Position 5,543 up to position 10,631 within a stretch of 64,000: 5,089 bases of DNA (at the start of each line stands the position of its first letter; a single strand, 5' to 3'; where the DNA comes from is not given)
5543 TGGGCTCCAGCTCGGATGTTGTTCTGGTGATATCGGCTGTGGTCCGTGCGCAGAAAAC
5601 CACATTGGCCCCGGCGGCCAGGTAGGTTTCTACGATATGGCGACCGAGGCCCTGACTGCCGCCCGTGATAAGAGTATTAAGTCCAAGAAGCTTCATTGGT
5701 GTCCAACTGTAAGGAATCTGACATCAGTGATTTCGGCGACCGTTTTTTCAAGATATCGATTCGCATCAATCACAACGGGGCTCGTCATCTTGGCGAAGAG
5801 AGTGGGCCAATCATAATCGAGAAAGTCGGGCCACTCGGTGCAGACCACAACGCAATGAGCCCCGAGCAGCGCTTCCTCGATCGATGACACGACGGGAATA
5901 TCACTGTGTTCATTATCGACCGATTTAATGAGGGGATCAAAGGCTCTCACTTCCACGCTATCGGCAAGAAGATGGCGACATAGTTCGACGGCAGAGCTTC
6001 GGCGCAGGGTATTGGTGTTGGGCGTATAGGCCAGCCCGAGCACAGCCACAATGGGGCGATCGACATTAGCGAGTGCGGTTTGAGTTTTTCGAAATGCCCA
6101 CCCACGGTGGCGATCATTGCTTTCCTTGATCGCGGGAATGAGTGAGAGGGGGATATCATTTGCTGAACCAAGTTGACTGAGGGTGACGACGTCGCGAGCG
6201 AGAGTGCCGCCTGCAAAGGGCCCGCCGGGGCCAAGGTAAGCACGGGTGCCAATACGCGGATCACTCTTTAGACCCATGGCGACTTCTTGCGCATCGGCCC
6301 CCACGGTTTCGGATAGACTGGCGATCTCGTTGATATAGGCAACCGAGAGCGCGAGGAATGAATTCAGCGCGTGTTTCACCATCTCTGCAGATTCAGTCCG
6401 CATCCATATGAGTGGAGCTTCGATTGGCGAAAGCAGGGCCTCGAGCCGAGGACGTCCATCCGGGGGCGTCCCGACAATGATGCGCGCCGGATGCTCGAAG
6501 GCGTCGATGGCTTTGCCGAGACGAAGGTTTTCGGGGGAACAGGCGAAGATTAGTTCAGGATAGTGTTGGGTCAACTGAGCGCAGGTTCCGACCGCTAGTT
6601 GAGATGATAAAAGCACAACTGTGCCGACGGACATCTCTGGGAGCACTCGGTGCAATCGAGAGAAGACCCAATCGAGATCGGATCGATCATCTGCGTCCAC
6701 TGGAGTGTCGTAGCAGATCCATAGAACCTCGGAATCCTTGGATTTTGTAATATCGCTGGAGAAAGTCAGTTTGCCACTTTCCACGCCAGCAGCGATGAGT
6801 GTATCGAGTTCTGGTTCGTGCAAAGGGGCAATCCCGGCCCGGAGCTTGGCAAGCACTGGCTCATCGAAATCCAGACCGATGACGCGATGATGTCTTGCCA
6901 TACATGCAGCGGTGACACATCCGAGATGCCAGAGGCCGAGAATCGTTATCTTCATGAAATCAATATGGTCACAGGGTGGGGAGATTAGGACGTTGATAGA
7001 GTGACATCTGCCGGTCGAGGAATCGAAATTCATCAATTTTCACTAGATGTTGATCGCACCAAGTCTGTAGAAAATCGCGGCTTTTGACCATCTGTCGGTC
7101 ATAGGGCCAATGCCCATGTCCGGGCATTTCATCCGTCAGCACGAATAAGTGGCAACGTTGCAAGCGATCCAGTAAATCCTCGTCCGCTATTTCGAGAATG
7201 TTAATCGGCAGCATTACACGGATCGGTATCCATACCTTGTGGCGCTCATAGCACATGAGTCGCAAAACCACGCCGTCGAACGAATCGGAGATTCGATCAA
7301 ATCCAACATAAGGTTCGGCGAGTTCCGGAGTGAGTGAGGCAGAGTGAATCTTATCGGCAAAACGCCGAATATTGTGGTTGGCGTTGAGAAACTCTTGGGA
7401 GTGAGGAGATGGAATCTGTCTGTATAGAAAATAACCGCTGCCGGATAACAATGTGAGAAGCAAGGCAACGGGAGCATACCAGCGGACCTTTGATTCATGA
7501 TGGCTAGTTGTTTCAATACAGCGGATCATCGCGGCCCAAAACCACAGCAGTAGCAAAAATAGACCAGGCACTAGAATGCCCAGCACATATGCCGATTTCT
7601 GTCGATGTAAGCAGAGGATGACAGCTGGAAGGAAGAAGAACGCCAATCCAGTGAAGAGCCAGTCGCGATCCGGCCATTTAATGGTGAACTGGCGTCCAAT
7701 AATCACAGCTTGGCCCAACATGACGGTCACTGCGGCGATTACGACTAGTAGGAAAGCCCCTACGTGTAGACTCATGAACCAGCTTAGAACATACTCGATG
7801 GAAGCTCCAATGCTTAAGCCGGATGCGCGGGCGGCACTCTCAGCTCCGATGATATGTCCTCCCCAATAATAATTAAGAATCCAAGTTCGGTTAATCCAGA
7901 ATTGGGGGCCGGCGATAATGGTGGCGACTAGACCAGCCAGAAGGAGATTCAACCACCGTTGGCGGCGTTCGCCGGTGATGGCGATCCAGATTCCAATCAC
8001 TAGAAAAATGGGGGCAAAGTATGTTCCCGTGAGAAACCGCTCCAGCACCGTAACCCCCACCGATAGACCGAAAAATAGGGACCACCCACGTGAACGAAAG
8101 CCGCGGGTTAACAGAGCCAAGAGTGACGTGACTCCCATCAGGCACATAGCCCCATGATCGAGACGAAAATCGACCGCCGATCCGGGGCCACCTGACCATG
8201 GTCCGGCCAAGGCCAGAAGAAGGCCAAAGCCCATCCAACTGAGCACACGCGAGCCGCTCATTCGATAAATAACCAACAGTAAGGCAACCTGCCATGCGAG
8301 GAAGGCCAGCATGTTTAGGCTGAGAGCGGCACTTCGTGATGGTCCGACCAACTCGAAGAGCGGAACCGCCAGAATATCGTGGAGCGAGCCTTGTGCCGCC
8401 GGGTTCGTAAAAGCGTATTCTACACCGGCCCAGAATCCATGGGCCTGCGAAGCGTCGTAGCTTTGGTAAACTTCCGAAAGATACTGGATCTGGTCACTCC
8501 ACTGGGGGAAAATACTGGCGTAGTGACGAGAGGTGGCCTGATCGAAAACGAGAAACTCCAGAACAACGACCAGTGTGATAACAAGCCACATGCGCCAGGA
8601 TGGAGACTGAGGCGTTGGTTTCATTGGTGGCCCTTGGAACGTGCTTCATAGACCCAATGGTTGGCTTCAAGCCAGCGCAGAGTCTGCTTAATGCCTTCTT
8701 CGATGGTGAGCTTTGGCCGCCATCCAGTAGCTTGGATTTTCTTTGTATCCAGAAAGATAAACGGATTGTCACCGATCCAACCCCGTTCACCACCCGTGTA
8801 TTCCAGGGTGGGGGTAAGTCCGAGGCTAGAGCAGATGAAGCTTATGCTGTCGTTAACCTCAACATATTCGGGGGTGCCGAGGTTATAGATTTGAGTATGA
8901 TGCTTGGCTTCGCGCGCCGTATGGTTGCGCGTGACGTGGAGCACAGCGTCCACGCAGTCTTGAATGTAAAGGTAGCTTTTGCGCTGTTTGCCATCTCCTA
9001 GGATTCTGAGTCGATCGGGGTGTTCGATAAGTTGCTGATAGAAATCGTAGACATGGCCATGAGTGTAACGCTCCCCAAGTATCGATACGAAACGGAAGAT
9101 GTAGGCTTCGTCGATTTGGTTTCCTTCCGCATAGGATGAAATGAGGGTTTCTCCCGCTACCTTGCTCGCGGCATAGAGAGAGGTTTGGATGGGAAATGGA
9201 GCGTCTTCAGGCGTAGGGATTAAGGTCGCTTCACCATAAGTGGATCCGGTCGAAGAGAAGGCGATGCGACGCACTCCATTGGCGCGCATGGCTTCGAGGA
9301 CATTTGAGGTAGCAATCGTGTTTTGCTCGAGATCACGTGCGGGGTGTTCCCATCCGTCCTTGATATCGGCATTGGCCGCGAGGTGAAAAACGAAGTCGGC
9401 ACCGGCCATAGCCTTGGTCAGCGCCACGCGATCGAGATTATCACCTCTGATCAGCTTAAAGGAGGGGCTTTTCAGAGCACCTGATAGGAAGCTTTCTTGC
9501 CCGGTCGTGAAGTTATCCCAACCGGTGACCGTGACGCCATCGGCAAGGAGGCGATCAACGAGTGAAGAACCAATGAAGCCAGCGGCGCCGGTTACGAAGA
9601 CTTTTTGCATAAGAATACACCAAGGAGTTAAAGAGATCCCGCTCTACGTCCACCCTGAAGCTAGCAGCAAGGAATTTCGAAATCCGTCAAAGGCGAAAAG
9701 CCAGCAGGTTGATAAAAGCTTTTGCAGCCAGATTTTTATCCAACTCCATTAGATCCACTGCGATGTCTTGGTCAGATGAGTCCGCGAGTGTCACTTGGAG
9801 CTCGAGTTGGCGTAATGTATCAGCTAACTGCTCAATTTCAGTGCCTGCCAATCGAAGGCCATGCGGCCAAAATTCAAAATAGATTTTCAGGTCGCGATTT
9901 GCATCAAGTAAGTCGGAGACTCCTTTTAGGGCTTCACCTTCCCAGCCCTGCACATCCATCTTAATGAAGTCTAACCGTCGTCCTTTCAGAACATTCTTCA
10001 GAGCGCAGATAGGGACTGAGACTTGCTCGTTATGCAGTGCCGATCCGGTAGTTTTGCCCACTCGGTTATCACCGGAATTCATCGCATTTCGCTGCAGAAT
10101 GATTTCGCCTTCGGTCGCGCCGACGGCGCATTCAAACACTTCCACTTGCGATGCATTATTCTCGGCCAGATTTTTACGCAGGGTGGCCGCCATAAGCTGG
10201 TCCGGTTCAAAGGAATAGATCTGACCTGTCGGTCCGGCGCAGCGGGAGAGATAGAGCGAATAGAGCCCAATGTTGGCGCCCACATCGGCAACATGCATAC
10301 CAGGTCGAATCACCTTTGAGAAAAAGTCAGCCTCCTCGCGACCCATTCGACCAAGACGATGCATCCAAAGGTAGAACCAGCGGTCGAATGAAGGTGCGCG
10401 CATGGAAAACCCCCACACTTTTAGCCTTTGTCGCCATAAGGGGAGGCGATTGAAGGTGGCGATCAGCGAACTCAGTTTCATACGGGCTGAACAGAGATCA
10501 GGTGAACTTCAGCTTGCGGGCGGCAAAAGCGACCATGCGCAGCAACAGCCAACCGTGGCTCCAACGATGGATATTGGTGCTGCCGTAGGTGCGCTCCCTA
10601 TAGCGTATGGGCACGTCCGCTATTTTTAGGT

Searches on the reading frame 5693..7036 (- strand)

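Call 14: search_protein_families(library=pfam, proteins=[window:5693-7036:-], max_evalue=0.001)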
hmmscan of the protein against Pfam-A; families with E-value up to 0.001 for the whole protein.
window:5693-7036:- (447 aa): 3 families
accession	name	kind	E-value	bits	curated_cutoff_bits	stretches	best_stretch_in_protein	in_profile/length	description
PF03721.20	UDPG_MGDP_dh_N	-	1.8e-28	99.8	27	1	28-192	1-177/187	UDP-glucose/GDP-mannose dehydrogenase family, NAD binding domain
PF03720.21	UDPG_MGDP_dh_C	-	8.5e-24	84.4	30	1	331-429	1-101/103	UDP-glucose/GDP-mannose dehydrogenase family, UDP binding domain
PF00984.24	UDPG_MGDP_dh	-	2.2e-21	76.2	25.4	1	215-308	1-93/94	UDP-glucose/GDP-mannose dehydrogenase family, central domain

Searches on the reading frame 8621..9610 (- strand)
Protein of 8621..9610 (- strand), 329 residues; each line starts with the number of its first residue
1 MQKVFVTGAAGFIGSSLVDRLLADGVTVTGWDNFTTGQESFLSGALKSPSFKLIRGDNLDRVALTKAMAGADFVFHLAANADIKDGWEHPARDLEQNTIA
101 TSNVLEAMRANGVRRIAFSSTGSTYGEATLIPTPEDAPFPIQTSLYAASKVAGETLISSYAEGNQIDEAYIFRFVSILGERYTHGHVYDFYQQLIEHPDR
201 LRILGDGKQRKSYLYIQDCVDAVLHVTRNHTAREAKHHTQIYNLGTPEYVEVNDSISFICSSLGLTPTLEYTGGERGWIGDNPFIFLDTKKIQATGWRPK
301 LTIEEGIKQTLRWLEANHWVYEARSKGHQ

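Call 14: search_protein_families(library=pfam, proteins=[window:8621-9610:-], max_evalue=0.001)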
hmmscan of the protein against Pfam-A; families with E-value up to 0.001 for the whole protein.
window:8621-9610:- (329 aa): 8 families
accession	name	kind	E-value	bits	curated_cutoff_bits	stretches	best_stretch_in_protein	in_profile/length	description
PF01370.27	Epimerase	-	2.9e-48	164.8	20.9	1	4-245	1-240/240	NAD dependent epimerase/dehydratase family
PF16363.11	GDP_Man_Dehyd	-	3.2e-37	129.2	27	1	5-310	1-332/332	GDP-mannose 4,6 dehydratase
PF01073.25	3Beta_HSD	-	3.3e-16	59.6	22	1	6-238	2-238/280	3-beta hydroxysteroid dehydrogenase/isomerase family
PF13460.12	NAD_binding_10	-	5.1e-13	49.7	27.2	1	8-129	1-106/184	NAD(P)H-binding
PF04321.23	RmlD_sub_bind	-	2.1e-12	47.2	27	1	3-244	2-212/287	RmlD substrate binding domain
PF02719.21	Polysacc_synt_2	-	3.4e-10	40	20.2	1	4-234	1-224/293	Polysaccharide biosynthesis protein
PF07993.18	NAD_binding_4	-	8.8e-08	32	20.1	0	65-185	83-214/258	Male sterility protein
PF05368.20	NmrA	-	1.8e-07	31.5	27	1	2-123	3-109/298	NmrA-like family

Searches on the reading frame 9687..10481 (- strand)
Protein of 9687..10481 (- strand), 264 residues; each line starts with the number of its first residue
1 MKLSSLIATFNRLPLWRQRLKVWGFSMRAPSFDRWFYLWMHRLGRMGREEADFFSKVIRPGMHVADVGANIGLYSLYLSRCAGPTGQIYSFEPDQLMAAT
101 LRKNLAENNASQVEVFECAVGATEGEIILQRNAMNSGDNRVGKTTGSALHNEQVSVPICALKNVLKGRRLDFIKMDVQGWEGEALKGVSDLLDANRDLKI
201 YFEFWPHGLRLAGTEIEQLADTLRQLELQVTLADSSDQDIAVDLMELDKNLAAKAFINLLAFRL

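Call 13: search_protein_families(library=pfam, proteins=[window:9687-10481:-], max_evalue=0.001)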
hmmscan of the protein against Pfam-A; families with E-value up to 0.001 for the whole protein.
window:9687-10481:- (264 aa): 2 families
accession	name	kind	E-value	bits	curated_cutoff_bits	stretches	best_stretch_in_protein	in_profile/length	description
PF05050.19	Methyltransf_21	-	7.9e-14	52.6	22.7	1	66-195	1-139/173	Methyltransferase FkbM domain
PF05575.17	V_cholerae_RfbT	-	2.6e-05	24.1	27.9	1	65-201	84-223/286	Vibrio cholerae RfbT protein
